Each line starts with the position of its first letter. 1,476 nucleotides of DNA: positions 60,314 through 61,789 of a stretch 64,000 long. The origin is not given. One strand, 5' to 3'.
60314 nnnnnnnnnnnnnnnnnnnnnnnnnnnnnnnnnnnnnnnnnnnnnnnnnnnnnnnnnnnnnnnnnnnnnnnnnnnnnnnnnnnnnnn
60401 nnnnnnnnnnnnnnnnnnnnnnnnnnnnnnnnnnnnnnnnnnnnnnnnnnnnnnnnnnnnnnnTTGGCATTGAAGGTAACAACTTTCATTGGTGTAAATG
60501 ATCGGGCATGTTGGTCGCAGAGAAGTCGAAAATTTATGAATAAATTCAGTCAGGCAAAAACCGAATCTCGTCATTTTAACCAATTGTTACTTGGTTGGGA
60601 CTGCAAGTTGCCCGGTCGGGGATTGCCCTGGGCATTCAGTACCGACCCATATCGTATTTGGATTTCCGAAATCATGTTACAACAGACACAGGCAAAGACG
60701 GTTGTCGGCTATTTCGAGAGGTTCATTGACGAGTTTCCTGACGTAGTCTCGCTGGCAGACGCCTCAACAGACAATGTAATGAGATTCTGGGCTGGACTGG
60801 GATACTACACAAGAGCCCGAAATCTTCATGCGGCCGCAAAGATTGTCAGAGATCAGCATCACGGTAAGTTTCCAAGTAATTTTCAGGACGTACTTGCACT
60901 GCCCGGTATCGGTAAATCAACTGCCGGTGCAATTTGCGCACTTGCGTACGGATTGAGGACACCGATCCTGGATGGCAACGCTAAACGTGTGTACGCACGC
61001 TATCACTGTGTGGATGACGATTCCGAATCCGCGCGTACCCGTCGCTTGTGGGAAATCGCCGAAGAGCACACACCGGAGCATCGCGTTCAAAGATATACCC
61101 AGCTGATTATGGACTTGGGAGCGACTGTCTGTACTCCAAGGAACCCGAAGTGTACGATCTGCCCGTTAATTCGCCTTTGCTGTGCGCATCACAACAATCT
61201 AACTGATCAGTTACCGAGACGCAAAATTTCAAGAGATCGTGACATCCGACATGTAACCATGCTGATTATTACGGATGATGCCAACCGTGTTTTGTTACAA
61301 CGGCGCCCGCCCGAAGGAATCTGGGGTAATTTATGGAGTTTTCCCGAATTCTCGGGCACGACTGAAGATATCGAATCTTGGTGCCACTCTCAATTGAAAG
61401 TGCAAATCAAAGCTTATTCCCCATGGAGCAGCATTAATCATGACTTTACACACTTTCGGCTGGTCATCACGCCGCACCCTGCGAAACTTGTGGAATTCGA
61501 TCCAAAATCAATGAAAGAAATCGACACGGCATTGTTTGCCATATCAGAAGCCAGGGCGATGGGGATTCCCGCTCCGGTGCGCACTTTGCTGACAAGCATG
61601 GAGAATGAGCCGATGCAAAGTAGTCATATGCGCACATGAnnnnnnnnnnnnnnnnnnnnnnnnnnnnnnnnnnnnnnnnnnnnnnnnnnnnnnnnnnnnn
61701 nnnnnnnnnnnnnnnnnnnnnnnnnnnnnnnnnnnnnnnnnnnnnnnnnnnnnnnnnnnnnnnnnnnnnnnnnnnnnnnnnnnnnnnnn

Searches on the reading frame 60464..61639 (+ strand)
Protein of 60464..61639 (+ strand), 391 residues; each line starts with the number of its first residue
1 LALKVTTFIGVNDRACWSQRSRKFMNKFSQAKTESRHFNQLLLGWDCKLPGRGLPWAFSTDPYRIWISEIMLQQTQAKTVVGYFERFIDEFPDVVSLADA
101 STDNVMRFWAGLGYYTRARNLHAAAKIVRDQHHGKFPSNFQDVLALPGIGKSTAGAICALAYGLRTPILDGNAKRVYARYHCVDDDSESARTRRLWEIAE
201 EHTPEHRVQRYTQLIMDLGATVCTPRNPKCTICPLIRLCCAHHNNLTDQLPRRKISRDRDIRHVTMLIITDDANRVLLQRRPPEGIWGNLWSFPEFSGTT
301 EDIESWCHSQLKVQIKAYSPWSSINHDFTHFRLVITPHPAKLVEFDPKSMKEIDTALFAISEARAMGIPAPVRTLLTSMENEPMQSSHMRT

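Call 5: search_protein_families(library=pfam, proteins=[window:60464-61639:+], max_evalue=0.01)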
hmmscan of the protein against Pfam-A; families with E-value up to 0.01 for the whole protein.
window:60464-61639:+ (391 aa): 4 families
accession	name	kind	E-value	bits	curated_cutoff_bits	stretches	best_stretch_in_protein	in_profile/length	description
PF14815.12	NUDIX_4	-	1e-21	77.3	35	1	265-377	1-112/113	NUDIX domain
PF00730.31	HhH-GPD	-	1.1e-19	71.1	26.2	1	67-200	1-107/108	HhH-GPD superfamily base excision DNA repair protein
PF00633.29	HHH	-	0.00018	21.6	24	1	132-159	2-29/30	Helix-hairpin-helix motif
PF10576.14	EndIII_4Fe-2S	-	0.0003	21.4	20.5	1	223-239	1-17/17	Iron-sulfur binding domain of endonuclease III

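Call 10: find_related_loci(query=window:60536-61639:+, collection=genome_contigs, flank=5000)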
Query window:60536-61639:+ (367 aa) in genome_contigs; peptide patterns used: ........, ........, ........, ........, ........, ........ (x = any residue, [..] = any of these).
25 stretches matched a pattern; 6 encode a relative of the query (tblastn E <= 1e-3); 6 distinct loci.
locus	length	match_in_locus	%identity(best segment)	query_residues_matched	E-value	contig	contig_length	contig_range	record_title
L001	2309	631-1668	44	18-363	4e-94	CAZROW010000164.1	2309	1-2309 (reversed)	MAG TPA_asm: uncultured Enterobacteriaceae bacterium isolate SRP134809_co1_431 genome assembly, contig: NODE_97420_lengt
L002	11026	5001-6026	42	14-355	7e-85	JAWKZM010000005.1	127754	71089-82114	MAG: Halioglobus sp. isolate BC3.43 BC3.43.fa-5, whole genome shotgun sequence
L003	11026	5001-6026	42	14-358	1e-83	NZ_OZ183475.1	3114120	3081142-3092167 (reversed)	Aliivibrio logei isolate 622f83115ee5131b54a8b4d1 chromosome 2, complete sequence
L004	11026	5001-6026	42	14-358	2e-83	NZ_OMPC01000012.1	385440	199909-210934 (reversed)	Aliivibrio sp. EL58 isolate Aliivibrio sp. strain EL581, whole genome shotgun sequence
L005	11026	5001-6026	41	14-358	5e-83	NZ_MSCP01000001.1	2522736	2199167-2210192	Aliivibrio sifiae strain NBRC 105001 scaffold00001, whole genome shotgun sequence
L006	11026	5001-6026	41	14-358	9e-83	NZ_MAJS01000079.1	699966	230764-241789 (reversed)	Aliivibrio sp. 1S175 1S175_contig_8, whole genome shotgun sequence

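Call 11: find_homologous_proteins(query=window:60536-61639:+, max_evalue=1e-40)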
Query window:60536-61639:+ (367 aa): 7968 proteins with E <= 1e-40 among 8000 candidates; the best 120 are listed.
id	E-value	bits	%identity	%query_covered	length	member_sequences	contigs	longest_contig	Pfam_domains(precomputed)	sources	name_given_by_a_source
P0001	9.0e-252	852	98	100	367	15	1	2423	PF00730.32,PF14815.13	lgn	-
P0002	8.5e-214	727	84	99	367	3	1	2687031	PF00730.32,PF14815.13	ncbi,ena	-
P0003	4.6e-209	712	82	98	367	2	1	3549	PF00730.32,PF14815.13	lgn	-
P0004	4.5e-196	669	77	100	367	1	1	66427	PF00730.32,PF14815.13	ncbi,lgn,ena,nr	ncbi:MAG: A/G-specific adenine glycosylase [Acidiferrobacterales bacterium]|nr:A/G-specific adenine 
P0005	4.4e-181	620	72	97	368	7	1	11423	PF00730.32,PF00633.30,PF14815.13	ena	-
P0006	7.0e-163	560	66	96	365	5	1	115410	PF00730.32,PF00633.30,PF14815.13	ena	-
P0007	6.6e-155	534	71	85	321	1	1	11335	PF00730.32,PF00633.30,PF14815.13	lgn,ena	-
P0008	3.3e-153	528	62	94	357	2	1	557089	PF00730.32,PF00633.30,PF14815.13,PF10576.15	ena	-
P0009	3.9e-132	459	54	96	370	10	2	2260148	PF00730.32,PF00633.30,PF14815.13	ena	-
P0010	5.5e-132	458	55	95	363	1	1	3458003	PF00730.32,PF00633.30,PF14815.13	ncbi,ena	-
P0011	5.6e-132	458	55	95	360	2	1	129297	PF00730.32,PF00633.30,PF14815.13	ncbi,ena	-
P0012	1.4e-131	457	55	96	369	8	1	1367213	PF00730.32,PF00633.30,PF14815.13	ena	-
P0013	2.9e-131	456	56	93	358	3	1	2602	PF00730.32,PF00633.30,PF14815.13,PF10576.15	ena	-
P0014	7.9e-131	454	56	93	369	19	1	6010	PF00730.32,PF00633.30,PF14815.13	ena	-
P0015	1.5e-130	453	53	96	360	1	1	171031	PF00730.32,PF00633.30,PF14815.13,PF10576.15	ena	-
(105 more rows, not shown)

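Call 12: find_encoding_contigs(protein=P0001, flank=5000, max_places=3)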
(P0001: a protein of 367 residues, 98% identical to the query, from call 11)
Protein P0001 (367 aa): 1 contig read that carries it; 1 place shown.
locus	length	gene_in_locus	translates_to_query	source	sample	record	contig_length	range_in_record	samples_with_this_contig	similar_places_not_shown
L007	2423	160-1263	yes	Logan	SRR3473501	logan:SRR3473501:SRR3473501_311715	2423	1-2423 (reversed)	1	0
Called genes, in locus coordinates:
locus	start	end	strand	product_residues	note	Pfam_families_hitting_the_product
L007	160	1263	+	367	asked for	PF00730:HhH-GPD, PF14815:NUDIX_4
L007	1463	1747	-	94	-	PF19883:DUF6356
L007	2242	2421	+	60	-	?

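Call 13: find_encoding_contigs(protein=P0002, flank=5000, max_places=3)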
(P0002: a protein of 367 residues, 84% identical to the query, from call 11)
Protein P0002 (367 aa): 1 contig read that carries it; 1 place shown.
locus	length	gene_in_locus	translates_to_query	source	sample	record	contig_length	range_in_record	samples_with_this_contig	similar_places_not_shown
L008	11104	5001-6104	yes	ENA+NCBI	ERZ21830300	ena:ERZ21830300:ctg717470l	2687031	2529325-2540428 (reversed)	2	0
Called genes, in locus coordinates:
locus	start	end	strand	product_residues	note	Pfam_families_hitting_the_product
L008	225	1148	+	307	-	PF00892:EamA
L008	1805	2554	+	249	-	PF01047:MarR (faint), PF12802:MarR_2 (faint), PF12840:HTH_20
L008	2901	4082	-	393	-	PF01548:DEDD_Tnp_IS110, PF02371:Transposase_20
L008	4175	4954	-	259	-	PF03372:Exo_endo_phos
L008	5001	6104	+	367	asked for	PF00730:HhH-GPD, PF14815:NUDIX_4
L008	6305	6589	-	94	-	PF19883:DUF6356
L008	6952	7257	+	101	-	PF22513:FitA-like_RHH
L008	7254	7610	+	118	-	-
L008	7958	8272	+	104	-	PF01381:HTH_3 (weak), PF12844:HTH_19 (weak), PF13560:HTH_31 (weak)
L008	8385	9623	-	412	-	PF00724:Oxidored_FMN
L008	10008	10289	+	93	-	PF05015:HigB-like_toxin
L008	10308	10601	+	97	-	PF01381:HTH_3, PF13560:HTH_31 (weak)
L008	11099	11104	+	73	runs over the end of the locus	PF04362:Iron_traffic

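Call 14: find_encoding_contigs(protein=P0003, flank=5000, max_places=3)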
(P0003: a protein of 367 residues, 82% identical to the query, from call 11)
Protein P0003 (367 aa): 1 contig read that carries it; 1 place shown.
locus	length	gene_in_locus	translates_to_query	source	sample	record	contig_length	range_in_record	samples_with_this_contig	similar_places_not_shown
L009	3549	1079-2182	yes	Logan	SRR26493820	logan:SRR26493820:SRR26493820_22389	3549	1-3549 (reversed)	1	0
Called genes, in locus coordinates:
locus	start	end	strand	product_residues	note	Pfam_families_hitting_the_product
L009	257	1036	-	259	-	PF03372:Exo_endo_phos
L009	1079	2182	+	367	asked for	PF00730:HhH-GPD, PF14815:NUDIX_4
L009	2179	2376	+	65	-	-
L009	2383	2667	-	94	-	PF19883:DUF6356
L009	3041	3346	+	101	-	PF22513:FitA-like_RHH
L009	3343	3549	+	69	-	?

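Call 15: find_encoding_contigs(protein=P0004, flank=5000, max_places=3)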
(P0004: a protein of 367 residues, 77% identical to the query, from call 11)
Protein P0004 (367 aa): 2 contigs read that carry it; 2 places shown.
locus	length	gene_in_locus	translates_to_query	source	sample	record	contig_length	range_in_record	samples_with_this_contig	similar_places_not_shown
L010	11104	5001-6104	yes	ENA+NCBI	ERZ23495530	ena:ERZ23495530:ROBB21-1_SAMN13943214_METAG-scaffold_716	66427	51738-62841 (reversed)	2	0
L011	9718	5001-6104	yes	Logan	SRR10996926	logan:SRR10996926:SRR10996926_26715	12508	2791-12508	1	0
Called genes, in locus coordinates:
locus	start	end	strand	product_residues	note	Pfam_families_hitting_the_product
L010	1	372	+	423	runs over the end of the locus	PF01979:Amidohydro_1, PF12890:DHOase, PF07969:Amidohydro_3 (weak)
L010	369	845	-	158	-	PF04073:tRNA_edit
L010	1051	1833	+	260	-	PF03807:F420_oxidored, PF14748:P5CR_dimer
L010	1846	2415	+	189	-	PF02325:CCB3_YggT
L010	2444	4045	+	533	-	PF07690:MFS_1, PF13000:Acatn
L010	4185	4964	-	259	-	PF03372:Exo_endo_phos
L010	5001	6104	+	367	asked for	PF00730:HhH-GPD, PF14815:NUDIX_4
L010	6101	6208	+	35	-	-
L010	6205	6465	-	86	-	PF19883:DUF6356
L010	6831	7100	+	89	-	PF04362:Iron_traffic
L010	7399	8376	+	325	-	PF13379:NMT1_2, PF09084:NMT1, PF12974:Phosphonate-bd (weak)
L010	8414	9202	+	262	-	PF00528:BPD_transp_1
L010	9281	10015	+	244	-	PF00005:ABC_tran, PF20703:nSTAND1 (weak), PF13304:AAA_21 (faint)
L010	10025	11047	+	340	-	PF08240:ADH_N, PF00107:ADH_zinc_N, PF13602:ADH_zinc_N_2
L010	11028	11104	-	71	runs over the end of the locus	-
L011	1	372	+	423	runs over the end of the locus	PF01979:Amidohydro_1, PF12890:DHOase, PF07969:Amidohydro_3 (weak)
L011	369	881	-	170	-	PF04073:tRNA_edit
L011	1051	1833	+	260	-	PF03807:F420_oxidored, PF14748:P5CR_dimer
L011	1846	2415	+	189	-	PF02325:CCB3_YggT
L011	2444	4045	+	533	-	PF07690:MFS_1, PF13000:Acatn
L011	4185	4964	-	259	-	PF03372:Exo_endo_phos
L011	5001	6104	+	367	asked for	PF00730:HhH-GPD, PF14815:NUDIX_4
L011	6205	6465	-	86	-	PF19883:DUF6356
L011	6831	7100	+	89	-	PF04362:Iron_traffic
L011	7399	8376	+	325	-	PF13379:NMT1_2, PF09084:NMT1, PF12974:Phosphonate-bd (weak)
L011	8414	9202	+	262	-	PF00528:BPD_transp_1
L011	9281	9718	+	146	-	?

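Call 16: find_encoding_contigs(protein=P0005, flank=5000, max_places=2)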
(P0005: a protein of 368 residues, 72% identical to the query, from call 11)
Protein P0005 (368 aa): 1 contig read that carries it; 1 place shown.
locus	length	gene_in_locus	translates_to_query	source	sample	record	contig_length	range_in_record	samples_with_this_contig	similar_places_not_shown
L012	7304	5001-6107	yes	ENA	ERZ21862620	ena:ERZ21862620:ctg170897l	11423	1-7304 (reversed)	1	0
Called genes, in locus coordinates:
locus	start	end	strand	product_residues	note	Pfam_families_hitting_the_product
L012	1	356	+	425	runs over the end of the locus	PF01979:Amidohydro_1, PF12890:DHOase, PF07969:Amidohydro_3 (weak)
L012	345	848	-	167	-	PF04073:tRNA_edit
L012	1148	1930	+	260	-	PF03807:F420_oxidored, PF14748:P5CR_dimer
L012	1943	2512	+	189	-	PF02325:CCB3_YggT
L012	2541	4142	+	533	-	PF07690:MFS_1, PF13000:Acatn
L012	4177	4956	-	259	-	PF03372:Exo_endo_phos, PF14529:Exo_endo_phos_2 (faint)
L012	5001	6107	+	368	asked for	PF00730:HhH-GPD, PF00633:HHH (weak), PF14815:NUDIX_4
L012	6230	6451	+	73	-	PF04362:Iron_traffic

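Call 17: find_encoding_contigs(protein=P0006, flank=5000, max_places=2)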
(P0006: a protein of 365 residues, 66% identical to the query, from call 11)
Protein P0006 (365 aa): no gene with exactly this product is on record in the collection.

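Call 18: find_encoding_contigs(protein=P0008, flank=5000, max_places=2)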
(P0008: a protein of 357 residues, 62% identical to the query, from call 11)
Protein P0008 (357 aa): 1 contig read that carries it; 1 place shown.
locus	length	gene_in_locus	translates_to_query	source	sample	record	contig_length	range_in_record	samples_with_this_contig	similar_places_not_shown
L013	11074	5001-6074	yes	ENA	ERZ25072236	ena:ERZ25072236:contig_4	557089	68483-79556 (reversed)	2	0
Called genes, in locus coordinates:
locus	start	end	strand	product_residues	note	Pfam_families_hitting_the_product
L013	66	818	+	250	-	PF00005:ABC_tran, PF13401:AAA_22 (weak)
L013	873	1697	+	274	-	PF00950:ABC-3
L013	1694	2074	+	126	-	PF01475:FUR (weak)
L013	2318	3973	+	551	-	PF01297:ZnuA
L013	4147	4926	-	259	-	PF03372:Exo_endo_phos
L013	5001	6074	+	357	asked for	PF00730:HhH-GPD, PF00633:HHH (weak), PF10576:EndIII_4Fe-2S (weak), PF14815:NUDIX_4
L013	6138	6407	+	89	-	PF04362:Iron_traffic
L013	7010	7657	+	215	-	-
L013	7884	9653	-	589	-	PF03979:Sigma70_r1_1, PF00140:Sigma70_r1_2, PF04546:Sigma70_ner, PF04542:Sigma70_r2, PF04539:Sigma70_r3, PF04545:Sigma70_r4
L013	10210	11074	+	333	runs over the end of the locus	PF00291:PALP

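Call 19: find_encoding_contigs(protein=P0009, flank=5000, max_places=2)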
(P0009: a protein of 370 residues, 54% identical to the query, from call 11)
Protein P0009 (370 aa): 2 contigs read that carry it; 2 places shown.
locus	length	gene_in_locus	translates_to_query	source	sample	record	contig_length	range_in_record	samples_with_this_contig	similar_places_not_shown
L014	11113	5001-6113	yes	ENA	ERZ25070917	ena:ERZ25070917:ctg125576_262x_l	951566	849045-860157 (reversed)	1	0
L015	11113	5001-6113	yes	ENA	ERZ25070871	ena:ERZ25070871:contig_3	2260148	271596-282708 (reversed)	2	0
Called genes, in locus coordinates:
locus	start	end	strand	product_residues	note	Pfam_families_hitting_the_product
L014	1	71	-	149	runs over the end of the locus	PF04073:tRNA_edit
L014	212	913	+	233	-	PF01168:Ala_racemase_N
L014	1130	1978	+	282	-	PF03807:F420_oxidored, PF14748:P5CR_dimer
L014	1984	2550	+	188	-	PF02325:CCB3_YggT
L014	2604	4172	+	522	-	PF07690:MFS_1, PF13000:Acatn, PF07690:MFS_1 (weak)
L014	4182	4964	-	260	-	PF03372:Exo_endo_phos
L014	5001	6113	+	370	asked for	PF00730:HhH-GPD, PF00633:HHH (weak), PF14815:NUDIX_4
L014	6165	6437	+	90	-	PF04362:Iron_traffic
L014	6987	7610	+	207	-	PF04255:DUF433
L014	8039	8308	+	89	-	-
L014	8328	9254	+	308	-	PF27522:YDMC (weak)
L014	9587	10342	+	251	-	PF02353:CMAS, PF05175:MTS (weak), PF13489:Methyltransf_23, PF01209:Ubie_methyltran (weak), PF13649:Methyltransf_25, PF13847:Methyltransf_31, PF08241:Methyltransf_11, PF08242:Methyltransf_12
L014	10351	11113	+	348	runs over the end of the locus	-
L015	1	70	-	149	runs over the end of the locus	PF04073:tRNA_edit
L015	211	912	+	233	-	PF01168:Ala_racemase_N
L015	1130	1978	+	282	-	PF03807:F420_oxidored, PF14748:P5CR_dimer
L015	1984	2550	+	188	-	PF02325:CCB3_YggT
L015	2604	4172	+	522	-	PF07690:MFS_1, PF13000:Acatn, PF07690:MFS_1 (weak)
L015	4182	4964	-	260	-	PF03372:Exo_endo_phos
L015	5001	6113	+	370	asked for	PF00730:HhH-GPD, PF00633:HHH (weak), PF14815:NUDIX_4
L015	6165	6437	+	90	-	PF04362:Iron_traffic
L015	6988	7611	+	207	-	PF04255:DUF433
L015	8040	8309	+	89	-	-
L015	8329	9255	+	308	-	PF27522:YDMC (weak)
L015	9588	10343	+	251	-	PF02353:CMAS, PF05175:MTS (weak), PF13489:Methyltransf_23, PF01209:Ubie_methyltran (weak), PF13649:Methyltransf_25, PF13847:Methyltransf_31, PF08241:Methyltransf_11, PF08242:Methyltransf_12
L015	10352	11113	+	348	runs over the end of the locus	-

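Call 47: search_protein_families(library=pfam, proteins=[L008:6952-7257:+, L008:7254-7610:+], max_evalue=0.01)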
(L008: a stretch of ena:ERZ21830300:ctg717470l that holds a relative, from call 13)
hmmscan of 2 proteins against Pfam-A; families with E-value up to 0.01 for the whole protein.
L008:6952-7257:+ (101 aa): 1 family
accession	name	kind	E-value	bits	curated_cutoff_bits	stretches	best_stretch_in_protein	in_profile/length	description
PF22513.2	FitA-like_RHH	-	1.6e-09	38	27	1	3-40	2-39/39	Antitoxin FitA-like, ribbon-helix-helix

L008:7254-7610:+ (118 aa): 1 family
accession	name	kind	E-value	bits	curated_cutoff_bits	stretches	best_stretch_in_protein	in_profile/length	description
PF01850.27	PIN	-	2.6e-05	25.2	23.6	1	5-99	2-103/120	PIN domain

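Call 50: list_cluster_members(proteins=[P0002, P0121, P0128, P0132, P0005, P0008])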
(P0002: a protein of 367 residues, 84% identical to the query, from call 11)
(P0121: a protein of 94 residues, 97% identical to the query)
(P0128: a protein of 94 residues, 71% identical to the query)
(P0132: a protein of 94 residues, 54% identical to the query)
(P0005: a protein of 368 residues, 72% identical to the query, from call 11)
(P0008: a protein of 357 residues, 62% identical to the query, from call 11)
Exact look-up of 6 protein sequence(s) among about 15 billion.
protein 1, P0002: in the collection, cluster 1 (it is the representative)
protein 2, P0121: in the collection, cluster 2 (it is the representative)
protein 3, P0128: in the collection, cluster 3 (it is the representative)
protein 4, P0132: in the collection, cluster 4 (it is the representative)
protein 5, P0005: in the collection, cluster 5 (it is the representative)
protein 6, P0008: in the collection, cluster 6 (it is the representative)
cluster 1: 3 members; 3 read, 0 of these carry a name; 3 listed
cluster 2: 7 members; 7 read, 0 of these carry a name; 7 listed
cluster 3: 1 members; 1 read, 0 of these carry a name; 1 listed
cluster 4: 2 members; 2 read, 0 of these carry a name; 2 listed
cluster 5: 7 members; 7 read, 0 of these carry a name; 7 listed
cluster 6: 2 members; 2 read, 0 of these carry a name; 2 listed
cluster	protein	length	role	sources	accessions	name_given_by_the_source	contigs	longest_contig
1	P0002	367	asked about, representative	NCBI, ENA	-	-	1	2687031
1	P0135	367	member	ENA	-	-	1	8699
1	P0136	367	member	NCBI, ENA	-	-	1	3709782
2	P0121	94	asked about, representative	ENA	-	-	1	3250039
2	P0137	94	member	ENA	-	-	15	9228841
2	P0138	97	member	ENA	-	-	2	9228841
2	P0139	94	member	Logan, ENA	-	-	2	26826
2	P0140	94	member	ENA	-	-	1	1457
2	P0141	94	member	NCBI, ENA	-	-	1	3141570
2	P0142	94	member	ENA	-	-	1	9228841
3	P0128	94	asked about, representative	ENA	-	-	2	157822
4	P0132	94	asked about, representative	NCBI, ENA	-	-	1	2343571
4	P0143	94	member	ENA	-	-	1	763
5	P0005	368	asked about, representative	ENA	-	-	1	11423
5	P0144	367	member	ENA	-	-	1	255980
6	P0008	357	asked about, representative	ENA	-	-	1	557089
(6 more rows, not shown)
